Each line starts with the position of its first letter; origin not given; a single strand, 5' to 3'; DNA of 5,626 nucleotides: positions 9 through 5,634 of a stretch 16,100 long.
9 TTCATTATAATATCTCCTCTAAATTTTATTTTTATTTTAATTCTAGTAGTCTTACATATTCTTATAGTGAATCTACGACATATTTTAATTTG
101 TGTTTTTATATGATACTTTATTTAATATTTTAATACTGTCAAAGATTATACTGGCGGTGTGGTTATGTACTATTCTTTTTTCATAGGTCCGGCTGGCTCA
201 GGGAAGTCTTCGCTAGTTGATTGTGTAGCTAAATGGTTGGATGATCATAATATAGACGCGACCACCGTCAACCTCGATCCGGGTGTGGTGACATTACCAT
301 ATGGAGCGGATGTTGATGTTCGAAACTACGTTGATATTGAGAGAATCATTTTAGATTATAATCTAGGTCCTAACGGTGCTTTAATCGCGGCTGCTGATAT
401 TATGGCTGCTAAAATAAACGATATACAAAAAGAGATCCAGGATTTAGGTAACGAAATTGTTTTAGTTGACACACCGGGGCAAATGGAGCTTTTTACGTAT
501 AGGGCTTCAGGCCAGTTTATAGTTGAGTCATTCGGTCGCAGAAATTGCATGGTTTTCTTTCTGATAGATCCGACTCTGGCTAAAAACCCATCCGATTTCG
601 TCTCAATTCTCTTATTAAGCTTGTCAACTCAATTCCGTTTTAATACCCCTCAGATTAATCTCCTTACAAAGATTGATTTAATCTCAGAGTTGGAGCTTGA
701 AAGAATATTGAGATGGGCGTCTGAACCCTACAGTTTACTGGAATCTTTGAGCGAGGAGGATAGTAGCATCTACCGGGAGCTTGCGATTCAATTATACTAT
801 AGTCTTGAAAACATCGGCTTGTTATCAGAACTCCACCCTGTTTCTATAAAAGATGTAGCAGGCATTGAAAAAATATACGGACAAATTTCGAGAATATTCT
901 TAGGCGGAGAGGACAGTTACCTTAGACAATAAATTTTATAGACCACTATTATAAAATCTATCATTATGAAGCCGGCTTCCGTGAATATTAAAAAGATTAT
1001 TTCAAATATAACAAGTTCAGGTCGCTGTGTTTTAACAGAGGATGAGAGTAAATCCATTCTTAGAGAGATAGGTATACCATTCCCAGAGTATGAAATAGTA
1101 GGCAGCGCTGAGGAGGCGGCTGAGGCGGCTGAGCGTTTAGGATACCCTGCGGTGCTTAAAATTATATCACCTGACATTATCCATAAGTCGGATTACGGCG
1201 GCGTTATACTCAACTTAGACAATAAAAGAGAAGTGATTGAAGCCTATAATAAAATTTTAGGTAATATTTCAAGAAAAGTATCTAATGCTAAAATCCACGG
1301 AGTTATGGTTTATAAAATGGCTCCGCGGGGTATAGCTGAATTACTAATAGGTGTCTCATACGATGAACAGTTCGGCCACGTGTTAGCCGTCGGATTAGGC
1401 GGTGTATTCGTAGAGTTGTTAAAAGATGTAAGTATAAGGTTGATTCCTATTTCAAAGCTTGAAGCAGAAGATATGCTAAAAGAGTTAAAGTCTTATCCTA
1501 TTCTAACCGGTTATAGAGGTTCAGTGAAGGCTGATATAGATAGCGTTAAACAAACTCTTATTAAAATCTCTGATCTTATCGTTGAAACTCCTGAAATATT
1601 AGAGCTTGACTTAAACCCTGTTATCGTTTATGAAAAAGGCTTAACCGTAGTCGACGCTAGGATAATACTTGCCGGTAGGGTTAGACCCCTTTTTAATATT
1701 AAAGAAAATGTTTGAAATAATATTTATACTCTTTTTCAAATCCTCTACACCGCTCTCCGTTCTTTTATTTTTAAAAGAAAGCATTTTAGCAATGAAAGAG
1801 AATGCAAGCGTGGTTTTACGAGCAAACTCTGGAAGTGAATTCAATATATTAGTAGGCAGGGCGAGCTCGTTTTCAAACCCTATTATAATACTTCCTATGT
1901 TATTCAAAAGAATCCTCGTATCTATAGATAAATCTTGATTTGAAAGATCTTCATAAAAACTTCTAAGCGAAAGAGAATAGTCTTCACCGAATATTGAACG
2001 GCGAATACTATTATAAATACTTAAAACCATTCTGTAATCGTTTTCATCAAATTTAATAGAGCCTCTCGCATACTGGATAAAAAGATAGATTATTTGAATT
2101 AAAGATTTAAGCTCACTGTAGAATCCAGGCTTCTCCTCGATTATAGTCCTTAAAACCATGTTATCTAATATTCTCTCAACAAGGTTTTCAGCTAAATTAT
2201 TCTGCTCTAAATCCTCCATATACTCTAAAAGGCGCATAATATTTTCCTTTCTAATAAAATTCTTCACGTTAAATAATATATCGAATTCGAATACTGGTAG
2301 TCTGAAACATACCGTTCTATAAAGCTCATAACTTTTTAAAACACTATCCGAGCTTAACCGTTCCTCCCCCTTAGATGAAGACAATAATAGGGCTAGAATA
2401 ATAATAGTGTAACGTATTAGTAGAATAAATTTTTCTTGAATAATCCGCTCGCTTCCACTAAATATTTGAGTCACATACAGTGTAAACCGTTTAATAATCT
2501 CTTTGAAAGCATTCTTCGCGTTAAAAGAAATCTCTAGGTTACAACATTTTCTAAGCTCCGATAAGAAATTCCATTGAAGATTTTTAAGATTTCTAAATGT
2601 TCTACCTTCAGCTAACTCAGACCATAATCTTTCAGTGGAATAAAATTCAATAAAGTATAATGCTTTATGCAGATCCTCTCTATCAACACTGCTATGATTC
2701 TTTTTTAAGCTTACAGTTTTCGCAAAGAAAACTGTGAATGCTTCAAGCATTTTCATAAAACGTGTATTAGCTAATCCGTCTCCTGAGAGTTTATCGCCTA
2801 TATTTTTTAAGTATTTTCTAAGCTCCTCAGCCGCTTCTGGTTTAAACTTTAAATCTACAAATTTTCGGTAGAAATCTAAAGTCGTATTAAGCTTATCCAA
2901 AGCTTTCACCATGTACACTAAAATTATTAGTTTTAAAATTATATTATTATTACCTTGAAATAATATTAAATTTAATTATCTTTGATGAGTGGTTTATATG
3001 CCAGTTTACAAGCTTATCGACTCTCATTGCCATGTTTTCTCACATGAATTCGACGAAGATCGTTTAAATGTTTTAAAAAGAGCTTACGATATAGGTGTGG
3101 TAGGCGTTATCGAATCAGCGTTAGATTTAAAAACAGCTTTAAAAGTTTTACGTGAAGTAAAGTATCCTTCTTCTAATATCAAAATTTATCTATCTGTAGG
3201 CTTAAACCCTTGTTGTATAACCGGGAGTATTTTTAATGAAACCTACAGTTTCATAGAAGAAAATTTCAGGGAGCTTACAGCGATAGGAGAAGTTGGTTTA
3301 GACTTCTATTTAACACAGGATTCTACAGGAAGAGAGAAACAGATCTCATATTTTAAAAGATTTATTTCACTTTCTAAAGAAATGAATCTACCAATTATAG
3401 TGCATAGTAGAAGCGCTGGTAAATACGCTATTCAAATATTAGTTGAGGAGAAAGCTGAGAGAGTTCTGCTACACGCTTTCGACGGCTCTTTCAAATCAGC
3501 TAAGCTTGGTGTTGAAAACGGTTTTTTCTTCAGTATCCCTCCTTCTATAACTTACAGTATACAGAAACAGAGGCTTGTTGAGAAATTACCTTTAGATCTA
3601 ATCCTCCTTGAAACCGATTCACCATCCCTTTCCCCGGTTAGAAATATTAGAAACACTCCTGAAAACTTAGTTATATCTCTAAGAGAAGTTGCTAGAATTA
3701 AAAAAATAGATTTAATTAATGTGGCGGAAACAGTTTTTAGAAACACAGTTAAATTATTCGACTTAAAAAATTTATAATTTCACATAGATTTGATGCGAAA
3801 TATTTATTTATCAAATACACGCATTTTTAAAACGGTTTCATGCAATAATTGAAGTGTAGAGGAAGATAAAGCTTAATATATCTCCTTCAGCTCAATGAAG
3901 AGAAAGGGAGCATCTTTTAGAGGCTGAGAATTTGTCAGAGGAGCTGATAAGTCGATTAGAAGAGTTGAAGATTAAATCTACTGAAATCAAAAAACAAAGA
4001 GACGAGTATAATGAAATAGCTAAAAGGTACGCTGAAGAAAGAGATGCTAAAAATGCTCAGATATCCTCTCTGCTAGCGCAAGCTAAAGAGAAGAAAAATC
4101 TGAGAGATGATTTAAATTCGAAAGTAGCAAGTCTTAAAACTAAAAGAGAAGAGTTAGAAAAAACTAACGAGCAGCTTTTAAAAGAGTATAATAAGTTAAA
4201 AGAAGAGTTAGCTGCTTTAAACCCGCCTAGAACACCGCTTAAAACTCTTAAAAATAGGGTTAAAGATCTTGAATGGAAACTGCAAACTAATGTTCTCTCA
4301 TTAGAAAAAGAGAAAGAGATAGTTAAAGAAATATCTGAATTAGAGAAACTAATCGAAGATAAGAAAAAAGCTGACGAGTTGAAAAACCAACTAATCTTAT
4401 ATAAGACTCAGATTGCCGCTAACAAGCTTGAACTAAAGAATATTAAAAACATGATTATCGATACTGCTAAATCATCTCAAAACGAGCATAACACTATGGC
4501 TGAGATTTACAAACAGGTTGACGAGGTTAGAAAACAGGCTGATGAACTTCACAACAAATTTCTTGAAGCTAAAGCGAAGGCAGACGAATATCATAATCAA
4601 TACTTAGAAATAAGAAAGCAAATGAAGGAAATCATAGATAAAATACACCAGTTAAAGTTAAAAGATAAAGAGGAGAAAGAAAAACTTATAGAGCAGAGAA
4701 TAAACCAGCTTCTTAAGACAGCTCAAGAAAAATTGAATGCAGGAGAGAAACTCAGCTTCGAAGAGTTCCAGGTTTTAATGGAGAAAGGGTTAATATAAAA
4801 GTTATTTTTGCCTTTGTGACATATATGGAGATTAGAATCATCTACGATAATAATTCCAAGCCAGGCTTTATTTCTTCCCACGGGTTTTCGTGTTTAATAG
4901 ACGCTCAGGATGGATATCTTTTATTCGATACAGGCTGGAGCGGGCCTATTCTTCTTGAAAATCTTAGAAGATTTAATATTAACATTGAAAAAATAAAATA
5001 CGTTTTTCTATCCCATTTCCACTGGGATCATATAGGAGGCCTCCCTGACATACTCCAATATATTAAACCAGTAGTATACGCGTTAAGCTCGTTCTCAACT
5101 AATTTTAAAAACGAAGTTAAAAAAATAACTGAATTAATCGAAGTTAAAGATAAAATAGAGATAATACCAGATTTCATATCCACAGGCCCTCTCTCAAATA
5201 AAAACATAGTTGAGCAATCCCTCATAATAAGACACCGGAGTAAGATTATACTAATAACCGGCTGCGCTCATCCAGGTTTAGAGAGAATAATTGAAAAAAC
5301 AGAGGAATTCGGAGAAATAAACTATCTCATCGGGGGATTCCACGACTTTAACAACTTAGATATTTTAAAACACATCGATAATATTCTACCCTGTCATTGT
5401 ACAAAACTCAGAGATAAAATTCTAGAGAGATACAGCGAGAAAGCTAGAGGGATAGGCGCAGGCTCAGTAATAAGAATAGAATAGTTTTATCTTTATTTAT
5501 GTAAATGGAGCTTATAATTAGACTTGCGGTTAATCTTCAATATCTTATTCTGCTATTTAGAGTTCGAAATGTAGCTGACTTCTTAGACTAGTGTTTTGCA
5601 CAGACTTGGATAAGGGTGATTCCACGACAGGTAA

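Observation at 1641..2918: Orphan protein that looks like four tandem divergent histone folds (a histone 'quadruplet')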

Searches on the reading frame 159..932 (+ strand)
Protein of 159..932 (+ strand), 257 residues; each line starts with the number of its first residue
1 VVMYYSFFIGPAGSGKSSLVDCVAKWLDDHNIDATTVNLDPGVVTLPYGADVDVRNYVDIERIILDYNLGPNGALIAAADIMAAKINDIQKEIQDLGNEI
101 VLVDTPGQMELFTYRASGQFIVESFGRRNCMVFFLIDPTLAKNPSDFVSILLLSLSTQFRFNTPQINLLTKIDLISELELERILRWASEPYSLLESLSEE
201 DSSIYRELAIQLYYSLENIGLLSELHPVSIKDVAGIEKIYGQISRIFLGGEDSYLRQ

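Call 6: search_protein_families(library=pfam, proteins=[window:159-932:+], max_evalue=0.01)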
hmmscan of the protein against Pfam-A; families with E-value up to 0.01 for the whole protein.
window:159-932:+ (257 aa): 4 families
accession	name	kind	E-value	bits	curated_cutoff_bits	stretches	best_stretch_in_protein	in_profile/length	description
PF03029.23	ATP_bind_1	-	7.1e-56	190.1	27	1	8-246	1-237/240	Conserved hypothetical ATP binding protein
PF13555.12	AAA_29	-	0.0022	18.2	27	1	7-26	26-45/61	P-loop containing region of AAA domain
PF01926.29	MMR_HSR1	-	0.0023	18.5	21.9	0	89-139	37-85/113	50S ribosome-binding GTPase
PF03193.22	RsgA_GTPase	-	0.0061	16.8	30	0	6-25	109-128/174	RsgA GTPase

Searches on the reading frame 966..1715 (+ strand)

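Call 6: search_protein_families(library=pfam, proteins=[window:966-1715:+], max_evalue=0.01)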
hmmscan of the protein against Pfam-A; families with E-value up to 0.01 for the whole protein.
window:966-1715:+ (249 aa): 3 families
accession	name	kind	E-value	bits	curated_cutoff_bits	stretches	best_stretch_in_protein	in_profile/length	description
PF13549.11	ATP-grasp_5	-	4.4e-81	271.9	27.6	1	16-235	3-221/221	ATP-grasp domain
PF08442.15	ATP-grasp_2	-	0.00017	21.7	29.5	1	23-219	2-200/202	ATP-grasp domain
PF02222.28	ATP-grasp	-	0.0046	17.1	27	1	31-66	2-37/179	ATP-grasp domain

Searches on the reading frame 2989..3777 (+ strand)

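Call 6: search_protein_families(library=pfam, proteins=[window:2989-3777:+], max_evalue=0.01)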
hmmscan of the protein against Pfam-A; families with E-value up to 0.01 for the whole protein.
window:2989-3777:+ (262 aa): 1 family
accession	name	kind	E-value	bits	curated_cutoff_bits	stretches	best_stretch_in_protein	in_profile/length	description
PF01026.27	TatD_DNase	-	1.2e-53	182.6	27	1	10-257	1-252/253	TatD related DNase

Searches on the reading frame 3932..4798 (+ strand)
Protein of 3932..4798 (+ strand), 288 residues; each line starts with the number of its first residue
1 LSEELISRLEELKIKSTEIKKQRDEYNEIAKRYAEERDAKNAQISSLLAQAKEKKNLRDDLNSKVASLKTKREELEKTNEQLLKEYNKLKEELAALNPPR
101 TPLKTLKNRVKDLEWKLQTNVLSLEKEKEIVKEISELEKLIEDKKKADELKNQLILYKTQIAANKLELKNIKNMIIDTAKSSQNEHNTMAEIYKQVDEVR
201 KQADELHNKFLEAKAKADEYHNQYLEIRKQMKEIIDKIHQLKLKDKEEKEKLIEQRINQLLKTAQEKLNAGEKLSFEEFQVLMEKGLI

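Call 6: search_protein_families(library=pfam, proteins=[window:3932-4798:+], max_evalue=0.01)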
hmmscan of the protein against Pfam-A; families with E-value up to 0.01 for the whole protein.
window:3932-4798:+ (288 aa): 1 family
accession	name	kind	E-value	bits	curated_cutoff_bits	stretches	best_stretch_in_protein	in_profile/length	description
PF23435.1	DUF7121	-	7.6e-24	85.1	29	1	15-287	40-306/307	Family of unknown function (DUF7121)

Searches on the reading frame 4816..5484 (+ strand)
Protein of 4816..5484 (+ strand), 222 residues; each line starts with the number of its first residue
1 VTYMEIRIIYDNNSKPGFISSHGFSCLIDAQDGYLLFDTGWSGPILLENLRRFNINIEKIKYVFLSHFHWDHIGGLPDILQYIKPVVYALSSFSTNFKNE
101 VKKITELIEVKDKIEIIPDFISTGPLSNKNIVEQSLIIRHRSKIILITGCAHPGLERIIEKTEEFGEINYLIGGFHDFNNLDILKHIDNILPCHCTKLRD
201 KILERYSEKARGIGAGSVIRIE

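Call 6: search_protein_families(library=pfam, proteins=[window:4816-5484:+], max_evalue=0.01)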
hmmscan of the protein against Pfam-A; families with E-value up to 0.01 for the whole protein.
window:4816-5484:+ (222 aa): 4 families
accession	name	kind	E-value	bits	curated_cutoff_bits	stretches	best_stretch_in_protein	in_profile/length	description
PF00753.33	Lactamase_B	-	3e-15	57.1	22.7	1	24-107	7-91/196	Metallo-beta-lactamase superfamily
PF12706.13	Lactamase_B_2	-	2.7e-07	30.8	27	1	35-83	3-53/200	Beta-lactamase superfamily domain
PF19583.5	ODP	-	0.00049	20.5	27.2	1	26-110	6-92/194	ODP family beta lactamase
PF16661.11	Lactamase_B_6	-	0.0048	16.7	27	1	30-87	4-64/193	Metallo-beta-lactamase superfamily domain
